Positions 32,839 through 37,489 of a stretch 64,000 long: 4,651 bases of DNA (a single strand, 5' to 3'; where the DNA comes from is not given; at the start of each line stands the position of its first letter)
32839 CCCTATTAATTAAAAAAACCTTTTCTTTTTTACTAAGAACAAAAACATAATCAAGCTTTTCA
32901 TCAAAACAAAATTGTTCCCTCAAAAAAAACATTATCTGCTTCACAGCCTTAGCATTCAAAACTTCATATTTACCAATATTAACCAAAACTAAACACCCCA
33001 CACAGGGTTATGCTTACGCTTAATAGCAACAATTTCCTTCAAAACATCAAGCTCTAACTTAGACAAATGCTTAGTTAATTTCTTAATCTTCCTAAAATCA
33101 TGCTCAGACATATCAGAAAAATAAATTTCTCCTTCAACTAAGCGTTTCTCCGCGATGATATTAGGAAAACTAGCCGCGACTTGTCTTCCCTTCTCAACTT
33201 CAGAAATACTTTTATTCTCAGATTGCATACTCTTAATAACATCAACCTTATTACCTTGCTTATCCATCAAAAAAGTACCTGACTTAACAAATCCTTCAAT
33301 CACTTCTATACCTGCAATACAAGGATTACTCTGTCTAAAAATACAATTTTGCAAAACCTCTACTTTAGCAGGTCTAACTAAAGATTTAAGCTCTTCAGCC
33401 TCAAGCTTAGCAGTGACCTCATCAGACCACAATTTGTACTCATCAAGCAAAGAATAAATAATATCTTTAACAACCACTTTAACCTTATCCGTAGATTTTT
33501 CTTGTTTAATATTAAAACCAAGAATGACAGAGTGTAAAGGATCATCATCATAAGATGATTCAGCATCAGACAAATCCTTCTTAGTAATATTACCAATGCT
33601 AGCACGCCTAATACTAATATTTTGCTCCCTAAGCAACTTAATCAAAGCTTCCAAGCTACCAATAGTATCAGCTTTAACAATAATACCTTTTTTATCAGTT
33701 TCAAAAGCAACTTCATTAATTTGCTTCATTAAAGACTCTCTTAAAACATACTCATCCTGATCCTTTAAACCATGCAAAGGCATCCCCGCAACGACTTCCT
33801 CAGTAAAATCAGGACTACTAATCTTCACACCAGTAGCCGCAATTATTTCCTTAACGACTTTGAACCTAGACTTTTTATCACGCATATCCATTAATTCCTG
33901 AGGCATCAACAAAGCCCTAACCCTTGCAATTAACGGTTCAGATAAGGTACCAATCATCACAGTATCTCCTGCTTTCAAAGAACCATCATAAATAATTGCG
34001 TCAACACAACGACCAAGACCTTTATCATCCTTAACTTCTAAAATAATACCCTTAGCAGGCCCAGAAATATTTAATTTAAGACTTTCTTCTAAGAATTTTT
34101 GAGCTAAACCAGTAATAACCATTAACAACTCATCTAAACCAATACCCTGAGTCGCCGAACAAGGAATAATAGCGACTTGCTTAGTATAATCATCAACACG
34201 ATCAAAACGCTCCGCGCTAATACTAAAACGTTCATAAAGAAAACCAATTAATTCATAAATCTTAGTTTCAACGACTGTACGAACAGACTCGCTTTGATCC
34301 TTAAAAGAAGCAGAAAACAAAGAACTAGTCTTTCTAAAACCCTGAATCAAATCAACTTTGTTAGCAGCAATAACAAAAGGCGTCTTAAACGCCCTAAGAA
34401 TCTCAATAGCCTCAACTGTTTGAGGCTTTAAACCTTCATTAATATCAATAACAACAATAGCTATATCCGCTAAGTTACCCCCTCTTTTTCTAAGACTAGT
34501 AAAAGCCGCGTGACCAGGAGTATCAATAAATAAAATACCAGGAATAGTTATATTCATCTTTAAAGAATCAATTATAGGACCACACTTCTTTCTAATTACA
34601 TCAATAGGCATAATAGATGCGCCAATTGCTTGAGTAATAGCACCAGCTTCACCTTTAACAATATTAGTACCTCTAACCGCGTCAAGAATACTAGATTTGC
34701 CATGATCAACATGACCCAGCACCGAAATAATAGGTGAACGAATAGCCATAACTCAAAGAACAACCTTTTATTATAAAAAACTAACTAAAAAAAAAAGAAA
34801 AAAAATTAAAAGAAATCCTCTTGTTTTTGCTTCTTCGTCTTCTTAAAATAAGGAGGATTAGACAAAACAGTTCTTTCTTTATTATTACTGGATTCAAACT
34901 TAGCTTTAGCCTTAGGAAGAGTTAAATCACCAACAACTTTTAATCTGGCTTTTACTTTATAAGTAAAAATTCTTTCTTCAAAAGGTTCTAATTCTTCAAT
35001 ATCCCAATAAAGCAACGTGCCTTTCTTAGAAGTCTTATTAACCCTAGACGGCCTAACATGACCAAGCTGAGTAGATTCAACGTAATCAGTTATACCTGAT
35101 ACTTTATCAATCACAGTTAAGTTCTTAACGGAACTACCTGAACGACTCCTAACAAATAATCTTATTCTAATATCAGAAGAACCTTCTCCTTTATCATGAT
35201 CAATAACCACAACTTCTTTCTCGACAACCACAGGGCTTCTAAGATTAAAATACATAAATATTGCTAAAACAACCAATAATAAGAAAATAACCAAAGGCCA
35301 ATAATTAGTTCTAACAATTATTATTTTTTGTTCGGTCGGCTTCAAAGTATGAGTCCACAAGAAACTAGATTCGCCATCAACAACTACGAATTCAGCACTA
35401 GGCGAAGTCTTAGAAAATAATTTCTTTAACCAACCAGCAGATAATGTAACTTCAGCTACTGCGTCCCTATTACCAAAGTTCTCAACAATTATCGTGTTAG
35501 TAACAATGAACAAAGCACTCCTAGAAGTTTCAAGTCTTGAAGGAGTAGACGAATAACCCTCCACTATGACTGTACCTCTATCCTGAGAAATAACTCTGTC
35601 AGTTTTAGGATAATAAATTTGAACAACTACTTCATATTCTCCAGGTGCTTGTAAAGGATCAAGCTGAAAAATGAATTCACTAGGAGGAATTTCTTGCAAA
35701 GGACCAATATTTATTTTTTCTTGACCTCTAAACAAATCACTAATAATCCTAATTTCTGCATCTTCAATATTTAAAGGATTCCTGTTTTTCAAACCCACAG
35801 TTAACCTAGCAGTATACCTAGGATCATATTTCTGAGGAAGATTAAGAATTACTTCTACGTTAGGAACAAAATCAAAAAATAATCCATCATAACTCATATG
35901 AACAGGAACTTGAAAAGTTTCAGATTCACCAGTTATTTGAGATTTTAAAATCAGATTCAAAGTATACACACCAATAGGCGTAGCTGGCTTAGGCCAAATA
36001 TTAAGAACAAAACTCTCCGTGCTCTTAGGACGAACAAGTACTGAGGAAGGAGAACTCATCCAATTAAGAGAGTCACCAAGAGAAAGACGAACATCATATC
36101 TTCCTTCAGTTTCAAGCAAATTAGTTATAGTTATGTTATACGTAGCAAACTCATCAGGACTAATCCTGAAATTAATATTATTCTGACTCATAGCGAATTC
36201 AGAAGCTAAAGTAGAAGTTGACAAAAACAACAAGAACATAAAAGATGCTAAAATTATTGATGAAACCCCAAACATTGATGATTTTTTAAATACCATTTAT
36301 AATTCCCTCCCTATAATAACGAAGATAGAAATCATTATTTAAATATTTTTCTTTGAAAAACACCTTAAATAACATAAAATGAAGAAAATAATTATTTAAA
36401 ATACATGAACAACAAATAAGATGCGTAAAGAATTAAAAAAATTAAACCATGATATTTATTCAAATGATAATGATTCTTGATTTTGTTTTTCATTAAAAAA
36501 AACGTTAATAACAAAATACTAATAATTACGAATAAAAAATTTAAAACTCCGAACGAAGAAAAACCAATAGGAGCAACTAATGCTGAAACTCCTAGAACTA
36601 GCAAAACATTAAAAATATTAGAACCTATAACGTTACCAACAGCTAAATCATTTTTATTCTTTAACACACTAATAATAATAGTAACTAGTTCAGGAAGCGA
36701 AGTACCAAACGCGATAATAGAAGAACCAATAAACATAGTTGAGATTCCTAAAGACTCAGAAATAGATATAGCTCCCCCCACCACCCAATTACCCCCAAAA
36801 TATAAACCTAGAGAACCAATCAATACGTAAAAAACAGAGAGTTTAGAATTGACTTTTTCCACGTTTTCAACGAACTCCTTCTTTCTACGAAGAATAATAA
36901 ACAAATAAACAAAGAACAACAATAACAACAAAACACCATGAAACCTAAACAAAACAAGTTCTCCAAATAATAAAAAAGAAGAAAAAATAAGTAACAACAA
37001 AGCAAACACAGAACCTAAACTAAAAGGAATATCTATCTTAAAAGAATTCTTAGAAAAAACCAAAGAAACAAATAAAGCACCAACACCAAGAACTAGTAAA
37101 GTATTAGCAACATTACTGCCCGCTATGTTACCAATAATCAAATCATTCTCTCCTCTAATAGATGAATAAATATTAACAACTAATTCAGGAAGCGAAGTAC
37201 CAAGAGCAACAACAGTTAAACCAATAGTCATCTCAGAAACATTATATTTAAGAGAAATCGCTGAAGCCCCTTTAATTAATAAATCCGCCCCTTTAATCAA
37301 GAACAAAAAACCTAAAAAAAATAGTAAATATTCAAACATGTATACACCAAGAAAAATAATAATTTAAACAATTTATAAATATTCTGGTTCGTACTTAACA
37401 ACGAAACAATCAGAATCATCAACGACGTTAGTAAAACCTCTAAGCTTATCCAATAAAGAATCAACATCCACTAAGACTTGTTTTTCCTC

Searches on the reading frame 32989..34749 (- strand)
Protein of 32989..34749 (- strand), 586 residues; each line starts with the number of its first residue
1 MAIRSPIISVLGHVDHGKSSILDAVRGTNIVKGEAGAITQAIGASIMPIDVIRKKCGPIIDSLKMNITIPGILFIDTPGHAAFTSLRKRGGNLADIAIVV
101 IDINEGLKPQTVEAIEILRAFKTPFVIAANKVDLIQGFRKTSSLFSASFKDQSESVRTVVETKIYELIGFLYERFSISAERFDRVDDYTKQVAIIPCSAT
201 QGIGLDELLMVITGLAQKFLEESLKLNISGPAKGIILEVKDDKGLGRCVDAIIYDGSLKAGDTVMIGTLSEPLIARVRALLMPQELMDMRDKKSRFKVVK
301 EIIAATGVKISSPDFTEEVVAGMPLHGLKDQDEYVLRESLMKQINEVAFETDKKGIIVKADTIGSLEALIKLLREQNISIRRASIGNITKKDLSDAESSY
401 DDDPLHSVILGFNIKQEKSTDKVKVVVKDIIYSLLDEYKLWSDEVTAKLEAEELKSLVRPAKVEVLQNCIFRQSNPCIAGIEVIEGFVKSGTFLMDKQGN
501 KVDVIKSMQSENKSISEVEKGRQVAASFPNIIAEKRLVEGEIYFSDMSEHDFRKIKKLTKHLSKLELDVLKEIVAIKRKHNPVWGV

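Call 25: search_protein_families(library=pfam, proteins=[window:32989-34749:-], max_evalue=0.001)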
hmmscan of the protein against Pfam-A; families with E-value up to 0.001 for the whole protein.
window:32989-34749:- (586 aa): 6 families
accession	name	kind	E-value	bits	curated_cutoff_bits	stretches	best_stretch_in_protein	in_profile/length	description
PF00009.33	GTP_EFTU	-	1.6e-30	106.6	26.5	1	6-216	4-186/188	Elongation factor Tu GTP binding domain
PF14578.12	GTP_EFTU_D4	-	1.8e-20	73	23.8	1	459-542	1-84/86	Elongation factor Tu domain 4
PF11987.13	IF-2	-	3.6e-15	56.4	27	1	338-439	13-117/117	Translation-initiation factor 2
PF03144.31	GTP_EFTU_D2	-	1.1e-06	29.4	30.3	1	246-288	1-46/73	Elongation factor Tu domain 2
PF01926.29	MMR_HSR1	-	2.6e-06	28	21.9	1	8-131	2-113/113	50S ribosome-binding GTPase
PF22042.2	EF-G_D2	-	3.4e-05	24.3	27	1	231-281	1-50/84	Elongation factor G domain 2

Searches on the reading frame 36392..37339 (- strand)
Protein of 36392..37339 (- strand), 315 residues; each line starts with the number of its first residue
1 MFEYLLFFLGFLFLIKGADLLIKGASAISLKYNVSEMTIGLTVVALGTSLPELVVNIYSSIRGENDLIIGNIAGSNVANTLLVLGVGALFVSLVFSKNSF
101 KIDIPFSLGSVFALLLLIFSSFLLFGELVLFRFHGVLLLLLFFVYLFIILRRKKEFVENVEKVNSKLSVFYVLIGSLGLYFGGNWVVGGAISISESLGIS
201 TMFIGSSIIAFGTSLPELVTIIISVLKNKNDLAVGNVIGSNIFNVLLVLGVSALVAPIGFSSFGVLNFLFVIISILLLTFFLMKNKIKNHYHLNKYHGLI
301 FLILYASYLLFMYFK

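Call 10: search_protein_families(library=pfam, proteins=[window:36392-37339:-], max_evalue=0.01)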
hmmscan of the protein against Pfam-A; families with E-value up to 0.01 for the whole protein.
window:36392-37339:- (315 aa): 1 family
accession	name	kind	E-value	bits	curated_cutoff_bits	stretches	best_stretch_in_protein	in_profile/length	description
PF01699.29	Na_Ca_ex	-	3.5e-62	209.3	24.9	2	4-150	3-150/151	Sodium/calcium exchanger protein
